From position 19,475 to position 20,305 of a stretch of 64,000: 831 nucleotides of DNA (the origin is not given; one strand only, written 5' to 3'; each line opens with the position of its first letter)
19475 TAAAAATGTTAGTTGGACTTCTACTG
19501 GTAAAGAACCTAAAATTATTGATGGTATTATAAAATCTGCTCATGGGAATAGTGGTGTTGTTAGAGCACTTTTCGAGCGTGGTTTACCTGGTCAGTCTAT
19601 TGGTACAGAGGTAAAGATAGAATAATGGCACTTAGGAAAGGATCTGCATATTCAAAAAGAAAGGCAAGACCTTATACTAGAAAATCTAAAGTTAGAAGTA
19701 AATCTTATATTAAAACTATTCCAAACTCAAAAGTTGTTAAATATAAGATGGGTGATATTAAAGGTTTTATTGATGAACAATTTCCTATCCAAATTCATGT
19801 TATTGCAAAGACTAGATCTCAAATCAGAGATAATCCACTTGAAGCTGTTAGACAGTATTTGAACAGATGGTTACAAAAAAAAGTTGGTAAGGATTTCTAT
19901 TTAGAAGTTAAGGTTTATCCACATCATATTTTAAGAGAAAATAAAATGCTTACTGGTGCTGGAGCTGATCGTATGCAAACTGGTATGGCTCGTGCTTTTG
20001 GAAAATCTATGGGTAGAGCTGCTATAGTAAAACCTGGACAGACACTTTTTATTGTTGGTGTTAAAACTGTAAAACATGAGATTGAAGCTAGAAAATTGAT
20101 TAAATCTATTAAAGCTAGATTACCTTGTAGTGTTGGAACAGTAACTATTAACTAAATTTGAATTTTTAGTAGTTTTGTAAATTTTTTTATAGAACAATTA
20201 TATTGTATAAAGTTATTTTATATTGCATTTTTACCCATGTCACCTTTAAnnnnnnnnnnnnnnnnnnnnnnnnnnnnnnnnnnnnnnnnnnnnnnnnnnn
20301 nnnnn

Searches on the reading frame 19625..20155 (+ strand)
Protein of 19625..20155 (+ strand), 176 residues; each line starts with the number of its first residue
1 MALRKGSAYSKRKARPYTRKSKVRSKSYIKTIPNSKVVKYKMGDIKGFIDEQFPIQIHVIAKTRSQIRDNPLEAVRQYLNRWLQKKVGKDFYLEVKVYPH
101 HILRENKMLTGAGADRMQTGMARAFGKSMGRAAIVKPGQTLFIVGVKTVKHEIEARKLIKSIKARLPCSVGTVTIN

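Call 18: search_protein_families(library=pfam, proteins=[window:19625-20155:+], max_evalue=0.001)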
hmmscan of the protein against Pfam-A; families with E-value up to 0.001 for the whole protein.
window:19625-20155:+ (176 aa): 1 family
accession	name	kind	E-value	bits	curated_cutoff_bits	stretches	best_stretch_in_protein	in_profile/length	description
PF00252.24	Ribosomal_L16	-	6e-24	84.9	27.9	1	14-170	3-129/132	Ribosomal protein L16p/L10e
